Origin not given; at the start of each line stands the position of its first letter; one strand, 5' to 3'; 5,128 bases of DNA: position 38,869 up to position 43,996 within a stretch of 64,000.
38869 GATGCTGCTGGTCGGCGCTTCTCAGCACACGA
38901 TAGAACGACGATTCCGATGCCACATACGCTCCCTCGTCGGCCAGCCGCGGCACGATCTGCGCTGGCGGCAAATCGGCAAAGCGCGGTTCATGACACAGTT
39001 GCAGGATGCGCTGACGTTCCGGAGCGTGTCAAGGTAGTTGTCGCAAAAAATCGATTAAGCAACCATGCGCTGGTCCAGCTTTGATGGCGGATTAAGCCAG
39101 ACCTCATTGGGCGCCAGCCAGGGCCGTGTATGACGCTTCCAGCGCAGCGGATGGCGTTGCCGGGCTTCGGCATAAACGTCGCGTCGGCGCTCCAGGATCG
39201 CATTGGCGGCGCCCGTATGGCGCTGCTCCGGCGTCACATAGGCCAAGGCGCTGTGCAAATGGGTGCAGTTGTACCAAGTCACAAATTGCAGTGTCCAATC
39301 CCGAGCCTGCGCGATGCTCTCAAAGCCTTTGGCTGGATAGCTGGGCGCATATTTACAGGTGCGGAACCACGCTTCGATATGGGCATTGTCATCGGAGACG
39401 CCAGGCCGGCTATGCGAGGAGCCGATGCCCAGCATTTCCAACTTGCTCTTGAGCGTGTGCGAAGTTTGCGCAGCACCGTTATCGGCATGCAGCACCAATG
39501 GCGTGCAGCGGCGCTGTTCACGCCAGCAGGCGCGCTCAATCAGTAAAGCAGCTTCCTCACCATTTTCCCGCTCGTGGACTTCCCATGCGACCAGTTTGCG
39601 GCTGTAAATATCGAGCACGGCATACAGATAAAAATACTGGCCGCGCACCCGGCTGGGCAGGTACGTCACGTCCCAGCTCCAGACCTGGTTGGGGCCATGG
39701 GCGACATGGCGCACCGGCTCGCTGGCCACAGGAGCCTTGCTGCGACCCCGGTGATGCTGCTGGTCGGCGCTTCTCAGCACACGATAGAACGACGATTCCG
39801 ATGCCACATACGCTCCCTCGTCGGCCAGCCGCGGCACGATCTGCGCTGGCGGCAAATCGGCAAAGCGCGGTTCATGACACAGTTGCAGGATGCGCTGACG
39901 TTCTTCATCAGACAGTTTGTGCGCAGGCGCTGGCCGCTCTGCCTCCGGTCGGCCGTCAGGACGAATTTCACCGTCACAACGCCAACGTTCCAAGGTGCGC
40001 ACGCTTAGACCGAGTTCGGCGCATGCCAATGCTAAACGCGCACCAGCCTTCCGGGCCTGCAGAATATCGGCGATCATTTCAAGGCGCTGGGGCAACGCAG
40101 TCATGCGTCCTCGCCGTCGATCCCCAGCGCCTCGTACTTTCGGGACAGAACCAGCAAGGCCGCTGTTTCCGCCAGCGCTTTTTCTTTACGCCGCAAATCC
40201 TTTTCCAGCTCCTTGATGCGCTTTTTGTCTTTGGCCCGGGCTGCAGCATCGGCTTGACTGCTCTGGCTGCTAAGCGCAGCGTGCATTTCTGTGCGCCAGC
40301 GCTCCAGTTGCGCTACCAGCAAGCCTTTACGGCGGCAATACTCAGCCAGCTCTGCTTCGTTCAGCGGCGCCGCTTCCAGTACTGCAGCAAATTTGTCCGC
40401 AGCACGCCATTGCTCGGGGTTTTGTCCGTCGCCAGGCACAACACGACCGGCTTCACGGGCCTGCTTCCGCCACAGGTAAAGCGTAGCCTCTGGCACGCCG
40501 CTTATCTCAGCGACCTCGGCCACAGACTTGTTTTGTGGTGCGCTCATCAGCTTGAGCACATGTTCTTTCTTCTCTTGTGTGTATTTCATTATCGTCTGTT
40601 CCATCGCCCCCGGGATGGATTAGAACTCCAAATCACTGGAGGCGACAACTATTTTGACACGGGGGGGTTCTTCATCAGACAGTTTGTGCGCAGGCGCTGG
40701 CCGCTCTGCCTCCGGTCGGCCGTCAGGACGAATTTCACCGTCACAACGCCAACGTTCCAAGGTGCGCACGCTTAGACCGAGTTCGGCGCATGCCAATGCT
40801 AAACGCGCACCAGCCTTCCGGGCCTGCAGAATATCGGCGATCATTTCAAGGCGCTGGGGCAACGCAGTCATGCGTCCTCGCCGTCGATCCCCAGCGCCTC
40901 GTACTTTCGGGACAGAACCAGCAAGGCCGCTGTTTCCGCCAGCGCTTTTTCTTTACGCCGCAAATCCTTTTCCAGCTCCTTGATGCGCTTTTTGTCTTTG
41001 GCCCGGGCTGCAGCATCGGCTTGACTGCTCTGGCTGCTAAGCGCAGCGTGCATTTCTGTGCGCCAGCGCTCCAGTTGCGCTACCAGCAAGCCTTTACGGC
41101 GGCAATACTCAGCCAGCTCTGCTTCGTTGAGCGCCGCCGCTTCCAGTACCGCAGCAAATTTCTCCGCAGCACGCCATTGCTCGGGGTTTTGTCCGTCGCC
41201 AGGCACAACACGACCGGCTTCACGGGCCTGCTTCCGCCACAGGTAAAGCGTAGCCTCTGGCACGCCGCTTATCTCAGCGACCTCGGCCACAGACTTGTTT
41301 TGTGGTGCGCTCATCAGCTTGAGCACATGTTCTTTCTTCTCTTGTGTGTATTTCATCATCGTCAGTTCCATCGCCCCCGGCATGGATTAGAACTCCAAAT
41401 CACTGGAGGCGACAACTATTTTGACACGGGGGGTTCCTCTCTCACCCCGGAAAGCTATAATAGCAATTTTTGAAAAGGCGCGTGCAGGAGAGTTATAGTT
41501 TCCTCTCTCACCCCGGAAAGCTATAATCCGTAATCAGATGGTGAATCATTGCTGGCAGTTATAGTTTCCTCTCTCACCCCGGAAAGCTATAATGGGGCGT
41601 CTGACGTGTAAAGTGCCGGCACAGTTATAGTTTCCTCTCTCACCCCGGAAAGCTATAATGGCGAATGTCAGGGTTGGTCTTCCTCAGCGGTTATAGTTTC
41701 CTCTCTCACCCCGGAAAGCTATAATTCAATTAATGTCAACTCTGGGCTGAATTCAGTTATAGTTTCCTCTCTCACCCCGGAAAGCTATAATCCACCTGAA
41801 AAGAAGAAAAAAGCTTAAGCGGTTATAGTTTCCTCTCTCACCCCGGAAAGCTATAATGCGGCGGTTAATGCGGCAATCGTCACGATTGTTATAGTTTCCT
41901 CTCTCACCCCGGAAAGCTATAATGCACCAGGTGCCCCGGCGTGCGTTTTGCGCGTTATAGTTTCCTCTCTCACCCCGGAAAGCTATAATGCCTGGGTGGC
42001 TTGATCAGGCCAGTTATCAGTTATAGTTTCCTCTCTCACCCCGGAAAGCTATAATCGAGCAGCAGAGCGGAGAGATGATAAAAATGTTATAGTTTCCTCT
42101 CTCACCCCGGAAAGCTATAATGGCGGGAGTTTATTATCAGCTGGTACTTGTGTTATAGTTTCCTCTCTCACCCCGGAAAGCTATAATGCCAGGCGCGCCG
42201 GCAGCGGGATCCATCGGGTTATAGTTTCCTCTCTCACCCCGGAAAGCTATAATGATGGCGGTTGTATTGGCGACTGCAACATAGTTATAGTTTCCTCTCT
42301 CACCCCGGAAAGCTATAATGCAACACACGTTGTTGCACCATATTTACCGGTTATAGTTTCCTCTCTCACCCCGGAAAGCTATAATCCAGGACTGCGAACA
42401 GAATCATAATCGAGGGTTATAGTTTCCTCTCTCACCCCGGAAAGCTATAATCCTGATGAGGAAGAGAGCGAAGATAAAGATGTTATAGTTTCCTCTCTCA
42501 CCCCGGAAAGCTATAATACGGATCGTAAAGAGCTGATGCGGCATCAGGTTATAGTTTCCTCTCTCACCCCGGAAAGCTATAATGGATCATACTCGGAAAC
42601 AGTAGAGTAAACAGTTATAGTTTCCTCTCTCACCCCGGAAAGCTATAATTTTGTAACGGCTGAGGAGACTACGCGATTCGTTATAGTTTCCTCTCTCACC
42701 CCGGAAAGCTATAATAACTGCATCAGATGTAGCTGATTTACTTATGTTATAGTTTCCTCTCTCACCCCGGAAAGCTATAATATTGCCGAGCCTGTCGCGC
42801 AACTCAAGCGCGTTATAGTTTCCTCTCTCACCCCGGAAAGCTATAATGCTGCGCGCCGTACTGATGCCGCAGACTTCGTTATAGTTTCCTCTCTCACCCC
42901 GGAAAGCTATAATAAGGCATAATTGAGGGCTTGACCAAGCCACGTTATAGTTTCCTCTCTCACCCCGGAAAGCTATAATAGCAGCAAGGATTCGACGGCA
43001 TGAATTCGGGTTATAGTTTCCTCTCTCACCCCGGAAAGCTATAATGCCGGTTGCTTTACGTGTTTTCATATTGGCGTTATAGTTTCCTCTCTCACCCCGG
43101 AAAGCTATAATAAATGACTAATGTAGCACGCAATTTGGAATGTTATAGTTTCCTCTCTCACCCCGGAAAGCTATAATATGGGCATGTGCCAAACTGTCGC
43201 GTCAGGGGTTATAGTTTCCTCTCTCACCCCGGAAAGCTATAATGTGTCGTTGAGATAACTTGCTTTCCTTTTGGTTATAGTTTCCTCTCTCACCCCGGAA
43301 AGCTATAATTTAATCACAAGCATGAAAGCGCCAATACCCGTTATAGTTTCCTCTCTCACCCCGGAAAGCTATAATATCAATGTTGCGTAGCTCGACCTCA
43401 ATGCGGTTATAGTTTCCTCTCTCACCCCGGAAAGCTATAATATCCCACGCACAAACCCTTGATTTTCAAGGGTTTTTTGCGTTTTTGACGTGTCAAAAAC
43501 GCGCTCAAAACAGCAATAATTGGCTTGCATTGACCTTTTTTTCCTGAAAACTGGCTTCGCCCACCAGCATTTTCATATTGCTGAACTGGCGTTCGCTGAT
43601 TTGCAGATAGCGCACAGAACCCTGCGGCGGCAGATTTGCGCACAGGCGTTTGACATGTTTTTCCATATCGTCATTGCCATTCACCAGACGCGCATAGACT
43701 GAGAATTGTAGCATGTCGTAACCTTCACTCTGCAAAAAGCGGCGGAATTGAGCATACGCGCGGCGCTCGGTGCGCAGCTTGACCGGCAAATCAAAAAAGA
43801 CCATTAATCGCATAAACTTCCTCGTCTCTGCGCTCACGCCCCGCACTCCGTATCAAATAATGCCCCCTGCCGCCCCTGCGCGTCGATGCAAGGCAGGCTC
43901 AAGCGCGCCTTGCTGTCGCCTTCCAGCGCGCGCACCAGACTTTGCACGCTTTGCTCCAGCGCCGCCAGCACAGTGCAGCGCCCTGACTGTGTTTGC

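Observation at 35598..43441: A single type II-C CRISPR array was split by an IS3-family insertion inside a repeat, and its distal half was then inverted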

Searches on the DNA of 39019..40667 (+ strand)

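Call 16: search_dna_similar(query=window:39019-40667:+, collection=plasmids, mode=near, max_rows=20)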
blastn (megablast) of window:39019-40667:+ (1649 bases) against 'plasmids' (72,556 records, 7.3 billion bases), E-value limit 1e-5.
No match.

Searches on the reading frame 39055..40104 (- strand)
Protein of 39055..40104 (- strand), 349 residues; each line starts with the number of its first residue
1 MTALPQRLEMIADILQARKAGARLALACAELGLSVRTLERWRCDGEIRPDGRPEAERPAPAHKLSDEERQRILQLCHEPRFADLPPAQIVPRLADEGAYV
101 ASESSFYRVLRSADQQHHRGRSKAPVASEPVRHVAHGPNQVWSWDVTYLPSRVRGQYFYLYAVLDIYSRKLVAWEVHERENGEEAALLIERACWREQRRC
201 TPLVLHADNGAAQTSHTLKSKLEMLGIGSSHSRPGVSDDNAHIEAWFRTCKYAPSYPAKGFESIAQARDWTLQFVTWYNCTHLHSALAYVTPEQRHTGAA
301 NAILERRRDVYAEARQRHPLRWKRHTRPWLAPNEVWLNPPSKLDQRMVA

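Call 9: search_protein_families(library=pfam, proteins=[window:39055-40104:-])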
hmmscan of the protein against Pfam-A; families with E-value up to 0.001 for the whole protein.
window:39055-40104:- (349 aa): 6 families
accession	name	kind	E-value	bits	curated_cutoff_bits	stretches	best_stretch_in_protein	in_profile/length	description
PF00665.32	rve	-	5.6e-19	68.7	32.6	1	136-235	2-100/102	Integrase core domain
PF13683.12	rve_3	-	2.4e-12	46.8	26.5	1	226-292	2-67/67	Integrase core domain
PF13565.12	HTH_32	-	1e-09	39.2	33.7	1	36-110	4-73/73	Homeodomain-like domain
PF13610.12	DDE_Tnp_IS240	-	0.00034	21.2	27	0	141-266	3-121/139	DDE domain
PF13384.12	HTH_23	-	0.00037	20.7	24.6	0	10-43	6-39/50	Homeodomain-like domain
PF13518.12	HTH_28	-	0.0004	20.9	25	0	14-43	5-34/52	Helix-turn-helix domain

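Call 20: search_protein_families(library=ncbifam, proteins=[window:39055-40104:-])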
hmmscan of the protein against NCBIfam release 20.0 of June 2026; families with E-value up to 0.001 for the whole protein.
window:39055-40104:- (349 aa): 4 families
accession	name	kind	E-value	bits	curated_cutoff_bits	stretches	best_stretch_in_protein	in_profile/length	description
NF033516.0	transpos_IS3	equivalog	1.8e-55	188.7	160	1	12-295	91-368/369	IS3 family transposase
NF033577.2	transpos_IS481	equivalog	2.7e-34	119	224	1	7-295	2-283/284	IS481 family transposase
NF033587.1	transpos_IS6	equivalog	8.3e-08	32.2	125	1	124-280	52-200/202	IS6 family transposase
NF033545.0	transpos_IS630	equivalog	2.6e-07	30.4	100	1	14-129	5-124/299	IS630 family transposase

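Call 54: find_encoding_contigs(protein=window:39055-40104:-, flank=2500, max_places=10)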
Protein window:39055-40104:- (349 aa): no gene with exactly this product is on record in the collection.

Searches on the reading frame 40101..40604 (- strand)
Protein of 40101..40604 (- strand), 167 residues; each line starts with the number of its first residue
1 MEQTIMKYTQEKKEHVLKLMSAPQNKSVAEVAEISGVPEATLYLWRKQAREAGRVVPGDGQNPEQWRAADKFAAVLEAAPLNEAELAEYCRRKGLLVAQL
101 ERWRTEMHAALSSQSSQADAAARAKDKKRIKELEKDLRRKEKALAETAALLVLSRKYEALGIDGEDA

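Call 9: search_protein_families(library=pfam, proteins=[window:40101-40604:-])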
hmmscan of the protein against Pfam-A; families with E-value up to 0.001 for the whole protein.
window:40101-40604:- (167 aa): 3 families
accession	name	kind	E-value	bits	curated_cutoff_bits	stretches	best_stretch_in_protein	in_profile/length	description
PF01527.26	HTH_Tnp_1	-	1.2e-12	48.2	24.1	1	7-58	6-56/75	Transposase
PF13384.12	HTH_23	-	7.4e-05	22.9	24.6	1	12-53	6-45/50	Homeodomain-like domain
PF13518.12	HTH_28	-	0.00051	20.5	25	0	13-54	2-41/52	Helix-turn-helix domain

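Call 20: search_protein_families(library=ncbifam, proteins=[window:40101-40604:-])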
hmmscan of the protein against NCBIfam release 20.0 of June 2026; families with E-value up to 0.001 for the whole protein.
window:40101-40604:- (167 aa): 3 families
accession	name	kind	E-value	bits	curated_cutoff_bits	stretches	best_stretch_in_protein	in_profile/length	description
NF033516.0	transpos_IS3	equivalog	2e-10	40.5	160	2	73-143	5-74/369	IS3 family transposase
NF047595.1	IS66_ISRel24_TnpA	equivalog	1.2e-08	35.6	74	1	7-54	4-50/113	IS66-like element accessory protein TnpA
NF047593.1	IS66_ISAeme5_TnpA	equivalog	0.00026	21.4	28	0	87-115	21-49/79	IS66 family insertion sequence element accessory protein TnpA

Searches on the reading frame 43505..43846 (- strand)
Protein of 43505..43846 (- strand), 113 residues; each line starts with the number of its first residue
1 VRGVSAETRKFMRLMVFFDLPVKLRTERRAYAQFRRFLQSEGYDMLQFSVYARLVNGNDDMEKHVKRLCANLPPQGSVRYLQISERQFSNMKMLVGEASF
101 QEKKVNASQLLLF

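Call 9: search_protein_families(library=pfam, proteins=[window:43505-43846:-])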
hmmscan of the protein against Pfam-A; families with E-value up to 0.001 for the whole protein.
window:43505-43846:- (113 aa): 1 family
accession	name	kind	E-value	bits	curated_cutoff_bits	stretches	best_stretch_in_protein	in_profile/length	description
PF09827.14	CRISPR_Cas2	-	1.4e-16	60.8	23.8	1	12-91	1-74/74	CRISPR associated protein Cas2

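Call 11: find_encoding_contigs(protein=window:43505-43813:-, flank=10000, max_places=10)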
Protein window:43505-43813:- (102 aa): no gene with exactly this product is on record in the collection.

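Call 20: search_protein_families(library=ncbifam, proteins=[window:43505-43813:-])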
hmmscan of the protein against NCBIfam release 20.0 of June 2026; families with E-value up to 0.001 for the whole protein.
window:43505-43813:- (102 aa): 2 families
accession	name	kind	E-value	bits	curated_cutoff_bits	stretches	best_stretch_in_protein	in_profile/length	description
TIGR01573.1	cas2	equivalog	5.2e-25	87.5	24.5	1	1-100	1-94/96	CRISPR-associated endonuclease Cas2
NF041506.1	VapD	equivalog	0.00038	20.8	100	1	14-61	18-66/91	VapD family protein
